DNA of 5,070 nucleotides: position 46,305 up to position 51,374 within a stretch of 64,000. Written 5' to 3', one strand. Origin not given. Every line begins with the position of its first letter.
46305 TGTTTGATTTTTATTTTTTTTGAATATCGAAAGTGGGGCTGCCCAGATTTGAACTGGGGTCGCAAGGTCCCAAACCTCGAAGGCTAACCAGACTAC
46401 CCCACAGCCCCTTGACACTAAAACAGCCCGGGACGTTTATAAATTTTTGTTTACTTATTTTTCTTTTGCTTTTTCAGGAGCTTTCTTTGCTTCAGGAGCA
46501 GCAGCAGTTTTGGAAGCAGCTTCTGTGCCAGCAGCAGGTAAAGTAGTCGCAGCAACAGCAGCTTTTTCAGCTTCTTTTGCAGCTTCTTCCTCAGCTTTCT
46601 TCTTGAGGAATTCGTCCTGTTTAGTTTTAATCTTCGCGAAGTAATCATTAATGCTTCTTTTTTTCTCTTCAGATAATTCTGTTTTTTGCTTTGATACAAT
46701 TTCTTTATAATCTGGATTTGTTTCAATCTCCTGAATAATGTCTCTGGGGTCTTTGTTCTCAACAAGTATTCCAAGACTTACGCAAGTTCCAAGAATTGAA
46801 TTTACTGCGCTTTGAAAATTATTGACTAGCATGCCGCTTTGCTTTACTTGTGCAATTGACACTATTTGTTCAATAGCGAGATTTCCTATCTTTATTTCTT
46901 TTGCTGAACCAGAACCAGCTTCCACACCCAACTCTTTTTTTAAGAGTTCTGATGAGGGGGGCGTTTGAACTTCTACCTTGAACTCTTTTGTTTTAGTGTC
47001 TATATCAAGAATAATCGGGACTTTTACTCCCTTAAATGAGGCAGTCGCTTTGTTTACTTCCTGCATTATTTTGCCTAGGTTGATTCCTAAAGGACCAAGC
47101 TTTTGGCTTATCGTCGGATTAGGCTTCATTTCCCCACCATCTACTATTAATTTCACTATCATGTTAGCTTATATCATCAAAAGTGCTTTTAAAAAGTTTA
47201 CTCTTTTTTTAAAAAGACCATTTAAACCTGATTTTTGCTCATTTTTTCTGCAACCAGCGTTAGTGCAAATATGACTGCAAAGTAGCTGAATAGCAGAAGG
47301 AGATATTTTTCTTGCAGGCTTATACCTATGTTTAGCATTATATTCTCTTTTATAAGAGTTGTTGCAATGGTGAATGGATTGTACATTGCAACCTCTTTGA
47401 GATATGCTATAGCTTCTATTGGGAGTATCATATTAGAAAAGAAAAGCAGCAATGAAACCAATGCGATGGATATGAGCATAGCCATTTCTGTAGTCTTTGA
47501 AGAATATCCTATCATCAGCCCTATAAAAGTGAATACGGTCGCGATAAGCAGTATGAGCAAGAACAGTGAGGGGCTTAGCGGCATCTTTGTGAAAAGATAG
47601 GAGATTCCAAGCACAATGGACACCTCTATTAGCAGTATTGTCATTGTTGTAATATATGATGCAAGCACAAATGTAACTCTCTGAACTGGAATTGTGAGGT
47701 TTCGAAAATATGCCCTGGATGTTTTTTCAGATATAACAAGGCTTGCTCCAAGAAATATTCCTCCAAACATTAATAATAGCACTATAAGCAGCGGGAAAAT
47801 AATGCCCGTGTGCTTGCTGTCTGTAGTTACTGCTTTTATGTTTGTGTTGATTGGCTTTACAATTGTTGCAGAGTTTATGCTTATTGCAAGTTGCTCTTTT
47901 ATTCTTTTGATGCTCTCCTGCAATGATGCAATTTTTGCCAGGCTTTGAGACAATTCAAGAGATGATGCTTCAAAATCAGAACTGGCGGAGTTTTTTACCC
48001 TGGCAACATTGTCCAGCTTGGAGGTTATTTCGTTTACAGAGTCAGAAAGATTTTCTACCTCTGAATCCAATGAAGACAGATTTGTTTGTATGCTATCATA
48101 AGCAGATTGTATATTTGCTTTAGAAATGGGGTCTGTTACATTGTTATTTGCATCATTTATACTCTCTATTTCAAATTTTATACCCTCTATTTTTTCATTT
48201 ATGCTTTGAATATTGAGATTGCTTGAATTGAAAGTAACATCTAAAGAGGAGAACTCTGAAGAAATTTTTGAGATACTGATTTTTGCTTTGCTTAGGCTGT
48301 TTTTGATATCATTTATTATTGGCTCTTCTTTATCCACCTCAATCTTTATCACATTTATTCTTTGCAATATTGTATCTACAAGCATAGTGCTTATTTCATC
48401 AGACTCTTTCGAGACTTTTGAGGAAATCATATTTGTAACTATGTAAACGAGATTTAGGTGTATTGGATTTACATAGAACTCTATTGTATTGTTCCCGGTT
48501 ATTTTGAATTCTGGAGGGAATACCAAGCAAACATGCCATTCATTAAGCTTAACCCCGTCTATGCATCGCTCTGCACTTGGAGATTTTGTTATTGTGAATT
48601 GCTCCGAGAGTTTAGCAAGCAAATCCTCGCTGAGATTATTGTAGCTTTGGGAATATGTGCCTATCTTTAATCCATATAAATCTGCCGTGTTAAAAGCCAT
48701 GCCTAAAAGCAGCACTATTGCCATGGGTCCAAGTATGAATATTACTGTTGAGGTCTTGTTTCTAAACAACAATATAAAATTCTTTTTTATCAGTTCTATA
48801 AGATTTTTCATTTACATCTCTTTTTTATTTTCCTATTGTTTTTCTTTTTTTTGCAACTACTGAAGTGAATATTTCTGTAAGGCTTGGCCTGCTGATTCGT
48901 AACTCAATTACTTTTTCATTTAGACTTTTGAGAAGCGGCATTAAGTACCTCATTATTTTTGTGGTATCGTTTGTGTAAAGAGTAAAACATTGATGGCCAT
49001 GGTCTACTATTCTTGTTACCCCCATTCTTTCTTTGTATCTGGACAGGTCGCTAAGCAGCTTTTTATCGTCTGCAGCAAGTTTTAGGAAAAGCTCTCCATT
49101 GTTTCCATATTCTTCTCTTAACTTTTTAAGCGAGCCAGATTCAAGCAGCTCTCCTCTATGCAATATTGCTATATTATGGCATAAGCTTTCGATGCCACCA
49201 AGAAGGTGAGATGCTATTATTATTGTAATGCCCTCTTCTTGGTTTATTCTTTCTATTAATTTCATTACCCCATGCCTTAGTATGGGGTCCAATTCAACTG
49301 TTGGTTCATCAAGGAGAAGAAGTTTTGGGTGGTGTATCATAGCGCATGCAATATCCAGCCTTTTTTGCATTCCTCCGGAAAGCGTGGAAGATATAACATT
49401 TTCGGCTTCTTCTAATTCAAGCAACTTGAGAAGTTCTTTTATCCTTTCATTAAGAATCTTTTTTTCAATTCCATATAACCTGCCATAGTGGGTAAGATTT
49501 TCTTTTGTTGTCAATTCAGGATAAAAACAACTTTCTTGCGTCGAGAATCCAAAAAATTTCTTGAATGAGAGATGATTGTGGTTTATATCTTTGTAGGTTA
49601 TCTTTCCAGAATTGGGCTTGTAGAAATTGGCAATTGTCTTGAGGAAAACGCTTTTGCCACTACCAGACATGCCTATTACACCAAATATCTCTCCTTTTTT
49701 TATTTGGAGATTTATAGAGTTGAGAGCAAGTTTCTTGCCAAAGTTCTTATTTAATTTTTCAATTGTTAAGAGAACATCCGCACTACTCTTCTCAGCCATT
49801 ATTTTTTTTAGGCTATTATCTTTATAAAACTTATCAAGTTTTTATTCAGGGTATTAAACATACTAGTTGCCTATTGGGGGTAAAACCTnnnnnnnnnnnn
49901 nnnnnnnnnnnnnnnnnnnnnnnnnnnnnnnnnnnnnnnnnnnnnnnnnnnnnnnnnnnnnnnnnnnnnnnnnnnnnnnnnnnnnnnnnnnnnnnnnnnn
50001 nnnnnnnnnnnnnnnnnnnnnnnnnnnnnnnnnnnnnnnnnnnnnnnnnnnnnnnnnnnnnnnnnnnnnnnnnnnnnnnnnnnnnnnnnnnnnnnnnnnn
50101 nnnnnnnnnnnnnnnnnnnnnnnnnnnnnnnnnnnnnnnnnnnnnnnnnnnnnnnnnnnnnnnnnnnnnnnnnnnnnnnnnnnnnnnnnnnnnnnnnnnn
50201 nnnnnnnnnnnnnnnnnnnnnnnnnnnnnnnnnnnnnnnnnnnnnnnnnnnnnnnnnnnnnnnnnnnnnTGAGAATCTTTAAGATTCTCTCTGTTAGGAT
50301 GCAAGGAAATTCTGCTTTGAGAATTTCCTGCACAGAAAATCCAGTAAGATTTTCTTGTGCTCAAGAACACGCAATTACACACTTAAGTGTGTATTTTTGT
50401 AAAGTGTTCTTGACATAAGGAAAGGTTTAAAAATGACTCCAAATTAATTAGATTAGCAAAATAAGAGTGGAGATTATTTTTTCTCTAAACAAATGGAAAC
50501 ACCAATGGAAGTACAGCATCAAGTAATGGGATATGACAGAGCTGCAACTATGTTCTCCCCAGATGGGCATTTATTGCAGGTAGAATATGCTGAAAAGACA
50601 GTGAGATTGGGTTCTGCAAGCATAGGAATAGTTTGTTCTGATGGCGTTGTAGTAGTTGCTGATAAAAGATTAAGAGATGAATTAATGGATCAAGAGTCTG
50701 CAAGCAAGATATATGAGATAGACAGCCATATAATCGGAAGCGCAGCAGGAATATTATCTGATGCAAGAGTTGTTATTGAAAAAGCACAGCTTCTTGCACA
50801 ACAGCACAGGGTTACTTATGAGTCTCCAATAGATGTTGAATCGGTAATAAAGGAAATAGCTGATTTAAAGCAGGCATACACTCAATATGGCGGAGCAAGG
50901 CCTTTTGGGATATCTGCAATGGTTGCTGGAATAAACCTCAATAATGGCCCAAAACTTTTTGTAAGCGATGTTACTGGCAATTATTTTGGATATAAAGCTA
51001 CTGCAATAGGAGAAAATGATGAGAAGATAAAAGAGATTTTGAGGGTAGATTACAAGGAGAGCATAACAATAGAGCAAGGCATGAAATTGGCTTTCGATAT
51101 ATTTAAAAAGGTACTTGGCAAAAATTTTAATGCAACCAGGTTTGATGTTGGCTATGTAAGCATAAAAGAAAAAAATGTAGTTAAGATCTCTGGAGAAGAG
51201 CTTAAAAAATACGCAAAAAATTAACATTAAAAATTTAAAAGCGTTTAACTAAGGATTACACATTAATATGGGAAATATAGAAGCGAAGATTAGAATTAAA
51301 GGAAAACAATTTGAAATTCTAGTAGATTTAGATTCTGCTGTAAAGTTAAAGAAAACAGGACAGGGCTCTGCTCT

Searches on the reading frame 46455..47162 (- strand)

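Call 55: search_protein_families(library=pfam, proteins=[window:46455-47162:-], max_evalue=0.01)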
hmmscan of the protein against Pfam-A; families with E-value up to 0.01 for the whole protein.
window:46455-47162:- (235 aa): 2 families
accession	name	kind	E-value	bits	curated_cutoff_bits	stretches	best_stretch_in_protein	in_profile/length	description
PF00298.24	Ribosomal_L11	-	5.3e-18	65.7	21.4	1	67-134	2-69/69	Ribosomal protein L11, RNA binding domain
PF03946.19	Ribosomal_L11_N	-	3.8e-17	62.2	32.9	1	3-61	1-58/58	Ribosomal protein L11, N-terminal domain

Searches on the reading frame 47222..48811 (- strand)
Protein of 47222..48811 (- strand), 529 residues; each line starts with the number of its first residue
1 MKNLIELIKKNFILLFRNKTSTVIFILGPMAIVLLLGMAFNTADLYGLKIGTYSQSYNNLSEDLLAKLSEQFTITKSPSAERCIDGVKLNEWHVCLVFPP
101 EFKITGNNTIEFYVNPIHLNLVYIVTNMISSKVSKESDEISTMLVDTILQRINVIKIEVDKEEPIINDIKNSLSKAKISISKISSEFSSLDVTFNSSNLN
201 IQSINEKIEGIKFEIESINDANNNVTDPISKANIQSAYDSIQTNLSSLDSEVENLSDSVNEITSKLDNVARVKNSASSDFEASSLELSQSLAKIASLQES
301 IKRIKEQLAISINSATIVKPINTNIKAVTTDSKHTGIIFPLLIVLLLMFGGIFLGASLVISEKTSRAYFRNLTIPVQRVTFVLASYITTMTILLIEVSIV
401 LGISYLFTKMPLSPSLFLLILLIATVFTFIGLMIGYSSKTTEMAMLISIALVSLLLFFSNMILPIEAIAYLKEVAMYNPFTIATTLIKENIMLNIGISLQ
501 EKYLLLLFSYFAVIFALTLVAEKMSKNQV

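Call 10: search_protein_families(library=ncbifam, proteins=[window:47222-48811:-])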
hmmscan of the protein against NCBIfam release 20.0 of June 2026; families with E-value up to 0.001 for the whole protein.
window:47222-48811:- (529 aa): 8 families
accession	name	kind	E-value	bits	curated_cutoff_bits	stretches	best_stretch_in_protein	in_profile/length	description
TIGR02169.1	SMC_prok_A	equivalog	2.2e-07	29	729.4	1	150-328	778-964/1165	chromosome segregation protein SMC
TIGR02168.1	SMC_prok_B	equivalog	1.3e-06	26.4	567.35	1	148-308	691-849/1181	chromosome segregation protein SMC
TIGR04211.1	SH3_and_anchor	equivalog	2.1e-06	27.5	65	1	240-365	63-191/198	TIGR04211 family SH3 domain-containing protein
NF003034.1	PRK03918.1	equivalog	9e-06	23.9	700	1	132-338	567-765/878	DNA double-strand break repair ATPase Rad50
NF045487.1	ASRP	equivalog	4.4e-05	22.3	300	0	139-227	191-270/593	archaea-specific SMC-related protein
NF038350.1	taxis_HmpF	equivalog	0.00026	19.5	200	1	144-324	142-320/553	pilus motility taxis protein HmpF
NF038293.1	permease_SagH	equivalog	0.00038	19.4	450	0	211-469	52-313/370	SagH family ABC transporter permease subunit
TIGR04523.1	Mplasa_alph_rch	subfamily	0.00074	17.5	270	0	127-310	85-271/745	helix-rich protein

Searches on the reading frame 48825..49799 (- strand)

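Call 72: search_protein_families(library=pfam, proteins=[window:48825-49799:-], max_evalue=0.001)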
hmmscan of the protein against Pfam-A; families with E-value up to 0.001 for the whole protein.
window:48825-49799:- (324 aa): 3 families
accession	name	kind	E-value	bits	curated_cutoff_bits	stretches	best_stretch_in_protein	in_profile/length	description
PF00005.33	ABC_tran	-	1.5e-31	110.2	25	1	26-167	1-136/137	ABC transporter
PF13304.12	AAA_21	-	1.8e-08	35.3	27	1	120-198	217-298/304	AAA domain, putative AbiEii toxin, Type IV TA system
PF13732.12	DrrA1-3_C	-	0.00015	22.8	27.4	1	222-315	1-81/81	ATP-binding protein DrrA1-3-like, C-terminal domain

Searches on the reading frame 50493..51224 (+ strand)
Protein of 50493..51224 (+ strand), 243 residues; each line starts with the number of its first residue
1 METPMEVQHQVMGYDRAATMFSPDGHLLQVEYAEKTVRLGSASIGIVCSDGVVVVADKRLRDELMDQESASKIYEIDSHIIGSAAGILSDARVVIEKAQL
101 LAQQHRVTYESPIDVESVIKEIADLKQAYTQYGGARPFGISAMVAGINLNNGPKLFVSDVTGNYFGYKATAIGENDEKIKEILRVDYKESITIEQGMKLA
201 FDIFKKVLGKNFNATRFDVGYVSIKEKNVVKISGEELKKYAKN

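Call 52: search_protein_families(library=pfam, proteins=[window:50493-51224:+], max_evalue=0.01)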
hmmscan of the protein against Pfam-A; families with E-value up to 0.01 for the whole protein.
window:50493-51224:+ (243 aa): 2 families
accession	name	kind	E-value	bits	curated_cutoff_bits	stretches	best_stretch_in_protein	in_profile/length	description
PF00227.31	Proteasome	-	1.3e-48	165.6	22.4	1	38-221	2-188/189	Proteasome subunit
PF10584.14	Proteasome_A_N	-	2.3e-11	43.6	27.7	1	14-35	1-22/23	Proteasome subunit A N-terminal signature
